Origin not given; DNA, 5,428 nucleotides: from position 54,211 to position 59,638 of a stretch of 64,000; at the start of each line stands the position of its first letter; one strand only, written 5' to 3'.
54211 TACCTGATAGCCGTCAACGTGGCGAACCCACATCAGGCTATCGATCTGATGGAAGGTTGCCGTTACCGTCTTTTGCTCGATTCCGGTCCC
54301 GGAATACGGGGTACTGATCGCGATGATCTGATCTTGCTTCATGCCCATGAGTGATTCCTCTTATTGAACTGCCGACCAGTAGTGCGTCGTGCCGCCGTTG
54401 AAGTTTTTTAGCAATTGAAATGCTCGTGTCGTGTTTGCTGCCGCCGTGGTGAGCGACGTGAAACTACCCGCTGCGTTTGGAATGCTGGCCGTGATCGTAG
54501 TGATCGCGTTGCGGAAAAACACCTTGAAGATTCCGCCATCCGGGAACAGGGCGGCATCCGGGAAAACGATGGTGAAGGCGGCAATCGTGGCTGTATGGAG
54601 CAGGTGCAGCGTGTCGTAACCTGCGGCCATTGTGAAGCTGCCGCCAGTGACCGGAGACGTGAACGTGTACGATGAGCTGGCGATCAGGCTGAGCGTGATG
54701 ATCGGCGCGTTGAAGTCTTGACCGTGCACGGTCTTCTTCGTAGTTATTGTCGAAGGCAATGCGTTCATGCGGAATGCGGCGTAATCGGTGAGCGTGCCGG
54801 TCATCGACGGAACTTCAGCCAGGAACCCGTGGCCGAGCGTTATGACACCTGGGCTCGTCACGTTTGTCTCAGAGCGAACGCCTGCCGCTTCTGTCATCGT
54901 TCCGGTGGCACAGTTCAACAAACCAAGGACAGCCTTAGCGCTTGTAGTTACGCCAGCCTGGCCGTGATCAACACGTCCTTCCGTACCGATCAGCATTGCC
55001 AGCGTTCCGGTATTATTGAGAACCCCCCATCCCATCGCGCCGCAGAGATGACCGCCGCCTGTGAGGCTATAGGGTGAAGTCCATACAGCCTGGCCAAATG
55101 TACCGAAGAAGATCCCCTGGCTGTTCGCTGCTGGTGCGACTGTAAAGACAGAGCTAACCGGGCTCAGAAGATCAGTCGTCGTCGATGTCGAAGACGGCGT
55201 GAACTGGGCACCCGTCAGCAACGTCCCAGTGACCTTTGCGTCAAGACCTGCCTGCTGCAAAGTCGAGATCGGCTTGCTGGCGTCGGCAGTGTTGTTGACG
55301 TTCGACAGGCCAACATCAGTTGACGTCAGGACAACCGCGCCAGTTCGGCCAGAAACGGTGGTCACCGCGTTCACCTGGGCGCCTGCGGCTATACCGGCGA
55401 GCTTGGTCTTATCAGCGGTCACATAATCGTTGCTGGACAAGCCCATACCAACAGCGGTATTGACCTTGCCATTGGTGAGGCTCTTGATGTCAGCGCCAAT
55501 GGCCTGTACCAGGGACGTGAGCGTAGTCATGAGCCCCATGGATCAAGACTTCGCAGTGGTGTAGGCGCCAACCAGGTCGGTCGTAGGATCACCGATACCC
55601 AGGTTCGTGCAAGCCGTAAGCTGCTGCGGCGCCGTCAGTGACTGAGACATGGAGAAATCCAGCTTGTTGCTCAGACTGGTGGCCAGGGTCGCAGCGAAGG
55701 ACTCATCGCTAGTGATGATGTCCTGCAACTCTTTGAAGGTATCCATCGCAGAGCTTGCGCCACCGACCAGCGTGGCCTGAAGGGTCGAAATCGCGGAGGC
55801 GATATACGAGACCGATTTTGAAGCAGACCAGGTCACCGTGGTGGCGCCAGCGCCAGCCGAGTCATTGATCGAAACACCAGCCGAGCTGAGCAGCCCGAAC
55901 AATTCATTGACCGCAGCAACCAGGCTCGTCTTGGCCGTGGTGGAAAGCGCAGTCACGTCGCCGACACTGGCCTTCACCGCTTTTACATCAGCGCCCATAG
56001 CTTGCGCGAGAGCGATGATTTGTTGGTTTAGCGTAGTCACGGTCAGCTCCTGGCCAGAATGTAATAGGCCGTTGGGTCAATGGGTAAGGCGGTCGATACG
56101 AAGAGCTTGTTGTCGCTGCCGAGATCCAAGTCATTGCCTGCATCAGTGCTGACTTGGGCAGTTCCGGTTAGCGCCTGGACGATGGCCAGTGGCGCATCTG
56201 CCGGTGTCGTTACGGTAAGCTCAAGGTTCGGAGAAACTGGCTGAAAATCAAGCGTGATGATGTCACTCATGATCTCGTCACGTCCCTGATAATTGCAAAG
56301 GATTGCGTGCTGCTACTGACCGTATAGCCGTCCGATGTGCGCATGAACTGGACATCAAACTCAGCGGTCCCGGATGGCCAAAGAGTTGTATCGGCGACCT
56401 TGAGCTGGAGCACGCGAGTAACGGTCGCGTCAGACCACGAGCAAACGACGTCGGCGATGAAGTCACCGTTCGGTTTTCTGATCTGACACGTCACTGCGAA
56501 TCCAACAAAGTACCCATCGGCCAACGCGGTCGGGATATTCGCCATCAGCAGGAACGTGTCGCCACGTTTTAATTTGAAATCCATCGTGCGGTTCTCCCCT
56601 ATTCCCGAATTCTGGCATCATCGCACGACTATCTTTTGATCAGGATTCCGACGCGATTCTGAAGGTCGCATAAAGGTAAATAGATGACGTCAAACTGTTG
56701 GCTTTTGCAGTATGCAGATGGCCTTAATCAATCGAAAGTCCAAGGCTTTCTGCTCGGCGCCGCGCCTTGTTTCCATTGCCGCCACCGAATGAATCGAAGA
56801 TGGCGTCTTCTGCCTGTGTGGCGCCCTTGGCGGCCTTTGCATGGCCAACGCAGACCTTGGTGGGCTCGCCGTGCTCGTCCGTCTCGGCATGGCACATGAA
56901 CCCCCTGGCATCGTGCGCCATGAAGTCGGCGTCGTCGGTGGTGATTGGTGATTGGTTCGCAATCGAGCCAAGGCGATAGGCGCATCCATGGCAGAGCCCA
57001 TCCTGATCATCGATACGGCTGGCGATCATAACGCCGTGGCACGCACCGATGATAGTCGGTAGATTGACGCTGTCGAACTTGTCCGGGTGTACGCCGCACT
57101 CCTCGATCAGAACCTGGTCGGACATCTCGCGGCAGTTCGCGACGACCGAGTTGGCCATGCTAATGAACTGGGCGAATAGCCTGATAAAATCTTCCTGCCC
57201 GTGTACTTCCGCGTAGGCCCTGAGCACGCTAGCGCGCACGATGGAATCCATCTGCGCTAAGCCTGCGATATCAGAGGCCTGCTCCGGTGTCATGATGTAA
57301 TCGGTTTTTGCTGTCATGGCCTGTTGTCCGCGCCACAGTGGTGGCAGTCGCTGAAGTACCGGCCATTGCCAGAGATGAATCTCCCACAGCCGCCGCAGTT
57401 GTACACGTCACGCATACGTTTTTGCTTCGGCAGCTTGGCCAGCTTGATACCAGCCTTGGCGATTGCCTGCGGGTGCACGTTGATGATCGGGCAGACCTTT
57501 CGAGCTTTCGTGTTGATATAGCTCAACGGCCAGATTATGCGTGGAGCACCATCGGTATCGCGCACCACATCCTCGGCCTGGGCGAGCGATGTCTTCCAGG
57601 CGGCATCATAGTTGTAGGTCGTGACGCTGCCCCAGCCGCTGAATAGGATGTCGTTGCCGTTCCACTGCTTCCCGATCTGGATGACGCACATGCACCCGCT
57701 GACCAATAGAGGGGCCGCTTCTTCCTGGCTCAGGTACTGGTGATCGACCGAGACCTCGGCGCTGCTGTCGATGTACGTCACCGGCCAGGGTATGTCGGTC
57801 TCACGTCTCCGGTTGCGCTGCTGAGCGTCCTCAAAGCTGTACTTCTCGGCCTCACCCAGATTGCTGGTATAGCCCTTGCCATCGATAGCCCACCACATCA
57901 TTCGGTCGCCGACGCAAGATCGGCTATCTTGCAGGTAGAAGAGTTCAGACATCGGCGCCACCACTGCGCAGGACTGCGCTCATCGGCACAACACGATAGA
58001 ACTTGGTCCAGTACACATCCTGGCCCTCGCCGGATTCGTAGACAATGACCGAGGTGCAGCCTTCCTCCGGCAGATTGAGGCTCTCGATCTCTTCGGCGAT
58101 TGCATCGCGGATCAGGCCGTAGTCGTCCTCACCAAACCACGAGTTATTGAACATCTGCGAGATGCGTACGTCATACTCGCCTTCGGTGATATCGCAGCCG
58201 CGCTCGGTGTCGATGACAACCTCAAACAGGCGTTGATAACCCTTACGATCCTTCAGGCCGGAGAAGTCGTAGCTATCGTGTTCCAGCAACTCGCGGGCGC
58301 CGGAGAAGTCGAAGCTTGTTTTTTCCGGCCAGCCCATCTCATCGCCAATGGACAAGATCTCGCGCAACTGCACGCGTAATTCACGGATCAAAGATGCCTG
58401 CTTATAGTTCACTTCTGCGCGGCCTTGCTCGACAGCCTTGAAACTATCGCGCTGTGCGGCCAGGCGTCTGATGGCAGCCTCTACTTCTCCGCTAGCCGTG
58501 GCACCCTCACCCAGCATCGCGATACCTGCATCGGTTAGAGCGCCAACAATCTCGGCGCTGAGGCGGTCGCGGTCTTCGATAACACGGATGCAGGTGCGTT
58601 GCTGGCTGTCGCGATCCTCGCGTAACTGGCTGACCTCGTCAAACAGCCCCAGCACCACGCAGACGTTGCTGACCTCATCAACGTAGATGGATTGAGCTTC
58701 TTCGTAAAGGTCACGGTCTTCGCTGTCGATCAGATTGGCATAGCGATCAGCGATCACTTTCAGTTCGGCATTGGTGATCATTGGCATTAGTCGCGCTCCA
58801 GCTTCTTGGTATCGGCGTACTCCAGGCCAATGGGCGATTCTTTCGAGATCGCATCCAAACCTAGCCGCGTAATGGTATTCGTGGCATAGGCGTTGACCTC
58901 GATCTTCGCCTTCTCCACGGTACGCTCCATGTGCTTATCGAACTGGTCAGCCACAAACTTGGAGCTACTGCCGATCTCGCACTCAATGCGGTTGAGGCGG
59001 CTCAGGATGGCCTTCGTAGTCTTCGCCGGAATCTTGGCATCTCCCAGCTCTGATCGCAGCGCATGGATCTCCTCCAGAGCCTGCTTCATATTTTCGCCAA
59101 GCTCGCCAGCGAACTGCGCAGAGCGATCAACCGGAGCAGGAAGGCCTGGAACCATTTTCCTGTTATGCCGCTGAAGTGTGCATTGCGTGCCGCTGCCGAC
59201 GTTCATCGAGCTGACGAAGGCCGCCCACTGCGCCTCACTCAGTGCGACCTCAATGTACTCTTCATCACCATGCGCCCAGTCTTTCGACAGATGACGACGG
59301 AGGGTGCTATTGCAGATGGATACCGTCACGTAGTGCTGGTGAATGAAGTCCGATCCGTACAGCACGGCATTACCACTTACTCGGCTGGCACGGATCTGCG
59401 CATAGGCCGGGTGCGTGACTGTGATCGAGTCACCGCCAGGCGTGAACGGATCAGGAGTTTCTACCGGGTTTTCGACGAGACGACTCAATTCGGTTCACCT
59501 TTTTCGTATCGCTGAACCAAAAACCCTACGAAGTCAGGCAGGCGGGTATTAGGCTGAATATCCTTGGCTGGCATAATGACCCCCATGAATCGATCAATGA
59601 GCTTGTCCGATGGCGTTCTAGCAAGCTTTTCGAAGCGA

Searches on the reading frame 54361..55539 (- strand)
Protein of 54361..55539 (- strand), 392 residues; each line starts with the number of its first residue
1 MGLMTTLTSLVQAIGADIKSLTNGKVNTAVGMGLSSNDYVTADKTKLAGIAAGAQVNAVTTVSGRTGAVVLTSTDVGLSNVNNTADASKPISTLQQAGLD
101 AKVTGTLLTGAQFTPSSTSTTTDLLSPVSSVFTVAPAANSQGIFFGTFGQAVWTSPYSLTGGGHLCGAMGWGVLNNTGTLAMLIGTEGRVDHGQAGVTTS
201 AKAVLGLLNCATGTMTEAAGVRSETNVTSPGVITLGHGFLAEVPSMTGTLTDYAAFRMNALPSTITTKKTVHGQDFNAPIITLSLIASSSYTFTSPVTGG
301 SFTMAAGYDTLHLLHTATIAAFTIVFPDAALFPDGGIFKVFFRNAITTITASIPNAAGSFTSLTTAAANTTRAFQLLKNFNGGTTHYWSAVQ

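Call 79: search_protein_families(library=phrogs, proteins=[window:54361-55539:-], max_evalue=0.001)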
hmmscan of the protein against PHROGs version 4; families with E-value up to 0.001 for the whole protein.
window:54361-55539:- (392 aa): 17 families
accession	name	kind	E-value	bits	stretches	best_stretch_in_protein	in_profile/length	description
phrog_35419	-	tail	4.3e-10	40.4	1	53-104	50-105/414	tail fiber protein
phrog_5207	-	unknown function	1.3e-09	38.1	1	50-106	451-504/689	-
phrog_28171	-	unknown function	2.3e-09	37.4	1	21-86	32-93/476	-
phrog_13892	-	tail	4e-09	37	1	54-107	546-599/676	minor tail protein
phrog_2952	-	tail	2e-08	34.7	1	46-103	163-220/488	minor tail protein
phrog_6427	-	unknown function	6.1e-08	32.5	1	14-110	197-296/675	-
phrog_30593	-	unknown function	6.9e-08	33.1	1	49-117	81-153/322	-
phrog_23595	-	tail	4.3e-07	30.2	1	51-129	325-403/440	minor tail protein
phrog_38707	-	unknown function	7.6e-07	29.1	1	64-110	397-443/675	-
phrog_8078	-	head and packaging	1.2e-06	27.7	1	66-103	454-491/1392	virion structural protein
phrog_24819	-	unknown function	1.4e-06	27.6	1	58-95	54-91/823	-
phrog_33513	-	unknown function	2.9e-06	26.5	1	41-162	71-191/1042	-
phrog_8780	-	tail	1.2e-05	24.8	1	57-114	412-478/755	minor tail protein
phrog_24919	-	tail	3e-05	24.1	1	58-116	101-160/402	tail fiber protein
phrog_38418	-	unknown function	6.7e-05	22.9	1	64-209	162-297/472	-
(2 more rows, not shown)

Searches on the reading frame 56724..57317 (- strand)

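Call 95: search_protein_families(library=phrogs, proteins=[window:56724-57317:-], max_evalue=0.001)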
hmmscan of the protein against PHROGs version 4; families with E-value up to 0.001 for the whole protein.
window:56724-57317:- (197 aa): 1 family
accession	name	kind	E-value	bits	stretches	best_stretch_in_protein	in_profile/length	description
phrog_14805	-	unknown function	3.2e-64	216.8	1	3-167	4-166/168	-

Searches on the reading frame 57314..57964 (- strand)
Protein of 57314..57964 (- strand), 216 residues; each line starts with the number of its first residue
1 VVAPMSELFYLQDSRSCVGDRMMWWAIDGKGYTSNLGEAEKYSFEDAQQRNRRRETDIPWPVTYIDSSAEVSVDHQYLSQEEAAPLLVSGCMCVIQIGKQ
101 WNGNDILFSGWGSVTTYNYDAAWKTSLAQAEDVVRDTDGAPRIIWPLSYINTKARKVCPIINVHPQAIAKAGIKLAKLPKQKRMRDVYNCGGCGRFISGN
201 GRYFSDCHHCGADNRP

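Call 95: search_protein_families(library=phrogs, proteins=[window:57314-57964:-], max_evalue=0.001)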
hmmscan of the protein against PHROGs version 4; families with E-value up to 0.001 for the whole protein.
window:57314-57964:- (216 aa): 1 family
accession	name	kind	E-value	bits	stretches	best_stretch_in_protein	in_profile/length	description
phrog_2457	-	unknown function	2.5e-51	175.4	1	5-214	1-220/222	-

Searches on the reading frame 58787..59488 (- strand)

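Call 95: search_protein_families(library=phrogs, proteins=[window:58787-59488:-], max_evalue=0.001)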
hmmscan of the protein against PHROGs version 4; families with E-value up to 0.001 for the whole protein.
window:58787-59488:- (233 aa): 1 family
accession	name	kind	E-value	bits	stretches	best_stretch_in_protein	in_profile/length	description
phrog_6452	-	unknown function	1.8e-49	169.3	1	16-218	14-225/236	-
